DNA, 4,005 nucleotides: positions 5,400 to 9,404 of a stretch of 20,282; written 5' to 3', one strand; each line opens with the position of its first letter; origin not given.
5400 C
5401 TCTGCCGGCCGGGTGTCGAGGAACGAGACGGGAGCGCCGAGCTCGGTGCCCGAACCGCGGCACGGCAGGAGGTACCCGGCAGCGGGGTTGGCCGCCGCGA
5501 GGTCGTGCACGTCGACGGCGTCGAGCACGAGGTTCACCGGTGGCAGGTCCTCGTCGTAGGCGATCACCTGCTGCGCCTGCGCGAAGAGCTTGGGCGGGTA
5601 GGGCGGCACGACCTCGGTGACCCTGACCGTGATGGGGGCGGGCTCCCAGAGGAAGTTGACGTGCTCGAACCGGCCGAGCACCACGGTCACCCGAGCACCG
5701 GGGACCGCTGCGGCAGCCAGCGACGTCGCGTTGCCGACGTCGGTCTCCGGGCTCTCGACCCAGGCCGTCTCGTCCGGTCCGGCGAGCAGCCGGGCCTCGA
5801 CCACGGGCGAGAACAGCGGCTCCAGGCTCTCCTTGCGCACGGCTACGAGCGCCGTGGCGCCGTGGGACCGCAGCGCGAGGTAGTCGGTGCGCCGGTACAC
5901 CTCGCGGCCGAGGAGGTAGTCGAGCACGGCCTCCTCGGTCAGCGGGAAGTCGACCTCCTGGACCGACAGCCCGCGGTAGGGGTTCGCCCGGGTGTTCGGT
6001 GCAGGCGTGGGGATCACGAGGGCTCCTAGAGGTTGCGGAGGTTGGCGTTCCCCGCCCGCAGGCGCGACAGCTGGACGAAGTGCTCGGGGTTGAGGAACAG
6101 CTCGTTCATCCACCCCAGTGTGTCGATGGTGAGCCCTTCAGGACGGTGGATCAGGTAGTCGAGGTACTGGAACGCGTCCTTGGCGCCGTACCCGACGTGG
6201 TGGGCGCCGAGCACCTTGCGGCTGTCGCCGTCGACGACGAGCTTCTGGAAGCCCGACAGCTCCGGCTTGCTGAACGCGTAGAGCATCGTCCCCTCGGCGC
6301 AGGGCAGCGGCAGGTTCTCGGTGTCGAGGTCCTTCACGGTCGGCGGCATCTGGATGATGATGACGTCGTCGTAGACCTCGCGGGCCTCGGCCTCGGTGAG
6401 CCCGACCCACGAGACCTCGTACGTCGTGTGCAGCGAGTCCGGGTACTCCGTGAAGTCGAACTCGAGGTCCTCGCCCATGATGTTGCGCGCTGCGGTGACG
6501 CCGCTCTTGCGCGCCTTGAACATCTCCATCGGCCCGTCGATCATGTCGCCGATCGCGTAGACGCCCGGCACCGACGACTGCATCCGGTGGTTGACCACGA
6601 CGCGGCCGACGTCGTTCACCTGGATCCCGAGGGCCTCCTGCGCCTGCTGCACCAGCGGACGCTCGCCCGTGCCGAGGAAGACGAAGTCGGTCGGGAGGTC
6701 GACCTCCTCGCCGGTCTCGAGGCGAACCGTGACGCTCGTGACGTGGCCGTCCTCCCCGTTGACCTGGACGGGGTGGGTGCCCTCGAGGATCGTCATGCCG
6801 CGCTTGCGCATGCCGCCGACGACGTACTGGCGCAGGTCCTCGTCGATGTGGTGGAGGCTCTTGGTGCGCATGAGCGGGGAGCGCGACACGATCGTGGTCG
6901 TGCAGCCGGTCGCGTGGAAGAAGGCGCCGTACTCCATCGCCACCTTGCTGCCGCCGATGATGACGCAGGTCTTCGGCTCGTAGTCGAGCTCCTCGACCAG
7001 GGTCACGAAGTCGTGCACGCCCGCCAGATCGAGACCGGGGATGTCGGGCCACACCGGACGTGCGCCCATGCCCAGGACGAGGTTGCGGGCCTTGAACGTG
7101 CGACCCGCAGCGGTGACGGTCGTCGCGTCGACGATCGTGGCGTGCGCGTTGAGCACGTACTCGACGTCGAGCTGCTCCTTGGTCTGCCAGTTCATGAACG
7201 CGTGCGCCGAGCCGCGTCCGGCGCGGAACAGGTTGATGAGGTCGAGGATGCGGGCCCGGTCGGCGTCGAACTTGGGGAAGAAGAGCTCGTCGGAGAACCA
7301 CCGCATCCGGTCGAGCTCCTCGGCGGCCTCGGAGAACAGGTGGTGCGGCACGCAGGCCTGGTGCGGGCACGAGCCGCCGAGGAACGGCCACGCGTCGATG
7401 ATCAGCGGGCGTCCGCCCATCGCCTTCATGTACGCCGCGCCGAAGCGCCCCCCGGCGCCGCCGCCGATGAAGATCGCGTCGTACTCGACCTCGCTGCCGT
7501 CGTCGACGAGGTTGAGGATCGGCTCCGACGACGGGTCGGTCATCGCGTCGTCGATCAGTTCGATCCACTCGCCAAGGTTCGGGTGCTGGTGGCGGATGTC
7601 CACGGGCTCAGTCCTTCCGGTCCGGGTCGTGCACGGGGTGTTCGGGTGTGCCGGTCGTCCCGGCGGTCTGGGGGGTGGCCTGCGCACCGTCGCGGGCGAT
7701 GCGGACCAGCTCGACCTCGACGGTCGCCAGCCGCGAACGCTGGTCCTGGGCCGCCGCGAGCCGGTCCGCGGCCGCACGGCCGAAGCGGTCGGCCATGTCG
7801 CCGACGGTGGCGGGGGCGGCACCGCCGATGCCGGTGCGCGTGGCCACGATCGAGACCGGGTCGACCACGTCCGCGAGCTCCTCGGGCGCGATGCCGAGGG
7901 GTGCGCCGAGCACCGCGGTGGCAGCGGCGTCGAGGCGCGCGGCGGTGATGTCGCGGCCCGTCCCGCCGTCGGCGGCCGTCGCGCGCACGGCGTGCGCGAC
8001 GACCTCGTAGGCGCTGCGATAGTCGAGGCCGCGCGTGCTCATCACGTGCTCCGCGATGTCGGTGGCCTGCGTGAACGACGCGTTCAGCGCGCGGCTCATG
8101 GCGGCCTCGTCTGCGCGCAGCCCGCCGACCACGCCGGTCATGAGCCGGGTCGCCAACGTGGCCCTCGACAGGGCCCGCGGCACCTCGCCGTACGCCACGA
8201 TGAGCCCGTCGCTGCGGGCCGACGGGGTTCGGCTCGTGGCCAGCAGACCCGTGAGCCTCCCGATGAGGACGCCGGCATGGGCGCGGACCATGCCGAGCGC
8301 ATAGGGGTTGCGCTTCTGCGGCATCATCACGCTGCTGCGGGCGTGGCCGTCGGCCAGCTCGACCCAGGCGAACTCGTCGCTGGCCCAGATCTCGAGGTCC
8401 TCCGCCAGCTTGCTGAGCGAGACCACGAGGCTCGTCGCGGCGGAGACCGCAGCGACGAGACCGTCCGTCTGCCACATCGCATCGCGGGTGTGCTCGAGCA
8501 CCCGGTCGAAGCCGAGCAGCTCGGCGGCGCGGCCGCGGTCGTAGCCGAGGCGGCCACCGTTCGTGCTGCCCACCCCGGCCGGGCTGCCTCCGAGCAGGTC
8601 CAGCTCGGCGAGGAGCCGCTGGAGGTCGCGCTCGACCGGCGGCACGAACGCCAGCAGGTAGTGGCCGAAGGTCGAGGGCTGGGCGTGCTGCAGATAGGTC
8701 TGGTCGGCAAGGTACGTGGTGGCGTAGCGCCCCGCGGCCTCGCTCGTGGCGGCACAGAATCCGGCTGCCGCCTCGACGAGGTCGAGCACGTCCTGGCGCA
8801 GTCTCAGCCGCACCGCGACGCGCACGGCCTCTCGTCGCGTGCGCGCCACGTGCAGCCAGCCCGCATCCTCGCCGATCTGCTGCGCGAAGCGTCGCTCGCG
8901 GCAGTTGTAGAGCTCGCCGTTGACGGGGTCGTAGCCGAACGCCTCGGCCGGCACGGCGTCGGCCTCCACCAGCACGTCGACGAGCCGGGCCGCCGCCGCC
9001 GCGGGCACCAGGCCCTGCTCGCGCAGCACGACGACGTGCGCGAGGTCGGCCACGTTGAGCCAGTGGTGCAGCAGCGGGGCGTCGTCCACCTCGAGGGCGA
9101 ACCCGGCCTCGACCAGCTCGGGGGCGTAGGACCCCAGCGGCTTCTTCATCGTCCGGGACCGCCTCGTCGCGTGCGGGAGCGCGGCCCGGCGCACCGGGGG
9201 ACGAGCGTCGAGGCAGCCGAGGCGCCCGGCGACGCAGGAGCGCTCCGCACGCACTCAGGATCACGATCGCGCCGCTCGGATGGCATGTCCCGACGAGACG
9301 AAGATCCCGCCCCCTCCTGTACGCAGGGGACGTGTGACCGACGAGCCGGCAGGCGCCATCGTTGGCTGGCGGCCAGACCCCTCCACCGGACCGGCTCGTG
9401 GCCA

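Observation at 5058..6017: Unrecognised Cys-rich 319-aa protein translationally locked between 2-KPCC and the XcbC-like lyase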

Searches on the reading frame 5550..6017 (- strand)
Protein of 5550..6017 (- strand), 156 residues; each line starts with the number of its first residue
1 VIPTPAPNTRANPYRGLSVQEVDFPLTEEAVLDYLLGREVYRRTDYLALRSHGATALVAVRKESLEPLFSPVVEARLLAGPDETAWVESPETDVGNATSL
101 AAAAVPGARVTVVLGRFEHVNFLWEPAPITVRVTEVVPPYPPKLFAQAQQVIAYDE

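Call 51: search_protein_families(library=pfam, proteins=[window:5550-6017:-], max_evalue=10)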
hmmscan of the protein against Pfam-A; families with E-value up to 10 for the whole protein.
seq(156 aa): 1 family
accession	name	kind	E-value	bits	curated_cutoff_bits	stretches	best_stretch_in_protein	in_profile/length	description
PF24830.1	DUF7714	-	2.9e-38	132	25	1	11-155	4-147/280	Family of unknown function (DUF7714)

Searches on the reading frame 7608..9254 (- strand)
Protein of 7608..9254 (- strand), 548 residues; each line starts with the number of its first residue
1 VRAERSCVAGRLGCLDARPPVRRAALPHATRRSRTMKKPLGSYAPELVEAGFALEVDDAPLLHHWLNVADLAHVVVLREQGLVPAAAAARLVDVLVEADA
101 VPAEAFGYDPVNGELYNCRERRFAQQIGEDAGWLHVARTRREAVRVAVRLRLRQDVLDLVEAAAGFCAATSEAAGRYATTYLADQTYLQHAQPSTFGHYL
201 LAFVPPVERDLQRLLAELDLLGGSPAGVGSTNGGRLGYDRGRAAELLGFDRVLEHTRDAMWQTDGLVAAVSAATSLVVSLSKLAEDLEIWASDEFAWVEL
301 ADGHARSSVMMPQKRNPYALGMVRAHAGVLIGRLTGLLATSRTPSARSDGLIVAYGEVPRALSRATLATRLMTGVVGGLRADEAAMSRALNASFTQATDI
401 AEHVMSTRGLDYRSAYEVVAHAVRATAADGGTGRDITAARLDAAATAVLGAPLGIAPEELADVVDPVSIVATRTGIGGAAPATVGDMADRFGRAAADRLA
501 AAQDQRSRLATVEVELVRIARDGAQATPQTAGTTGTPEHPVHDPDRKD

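Call 5: search_protein_families(library=pfam, proteins=[window:7608-9254:-], max_evalue=0.1)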
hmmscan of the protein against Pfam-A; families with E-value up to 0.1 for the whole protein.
window:7608-9254:- (548 aa): 2 families
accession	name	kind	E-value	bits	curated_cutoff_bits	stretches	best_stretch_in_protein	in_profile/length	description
PF00206.25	Lyase_1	-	3e-32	112.7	27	1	119-332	83-312/312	Lyase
PF14698.11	ASL_C2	-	4e-08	34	27.3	1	394-471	1-69/69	Argininosuccinate lyase C-terminal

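Call 6: search_protein_families(library=ncbifam, proteins=[window:7608-9254:-], max_evalue=0.1)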
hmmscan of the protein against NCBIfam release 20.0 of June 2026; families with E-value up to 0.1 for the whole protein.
window:7608-9254:- (548 aa): 16 families
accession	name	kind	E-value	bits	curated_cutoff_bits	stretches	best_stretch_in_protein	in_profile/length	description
NF052535.1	CoM_syn_XcbC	exception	1.3e-125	420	575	1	44-522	17-492/495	2-phosphosulfolactate phosphatase XcbC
TIGR00838.1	argH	equivalog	2.4e-73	247.7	279.5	1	69-487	34-446/455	argininosuccinate lyase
NF002563.0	PRK02186.1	subfamily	6.4e-54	183.5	625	1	60-449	436-823/890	argininosuccinate lyase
NF008964.0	PRK12308.1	equivalog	2.6e-44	151.6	657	1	115-510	84-472/624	argininosuccinate lyase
NF005218.0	PRK06705.1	equivalog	3.9e-32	111.7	883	1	64-416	40-394/502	argininosuccinate lyase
NF006554.0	PRK09053.1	equivalog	2.5e-15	56.3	595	1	118-448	87-418/453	3-carboxy-cis,cis-muconate cycloisomerase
TIGR02426.1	protocat_pcaB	equivalog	1e-14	54.2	355.75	1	119-368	77-326/338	3-carboxy-cis,cis-muconate cycloisomerase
TIGR00928.1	purB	equivalog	1.2e-14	54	326.2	1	120-428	77-390/436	adenylosuccinate lyase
NF005000.0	PRK06389.1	equivalog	1.3e-08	34.4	388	1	174-331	137-293/434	argininosuccinate lyase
NF004631.0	PRK05975.1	equivalog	2.5e-08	33.3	371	1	80-319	47-284/352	3-carboxy-cis,cis-muconate cycloisomerase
NF008909.0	PRK12273.1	subfamily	1.2e-07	31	510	1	146-342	149-354/474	aspartate ammonia-lyase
NF006500.1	PRK08937.2-4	subfamily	2.4e-07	29.9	626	1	61-436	28-406/448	adenylosuccinate lyase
NF006764.0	PRK09285.1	equivalog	3.5e-07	29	446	1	125-426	108-412/456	adenylosuccinate lyase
TIGR00839.1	aspA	equivalog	7.4e-06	25.2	681.2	1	140-332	138-339/468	aspartate ammonia-lyase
TIGR00979.1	fumC_II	equivalog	0.0026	16.6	664.75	1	168-320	166-327/458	class II fumarate hydratase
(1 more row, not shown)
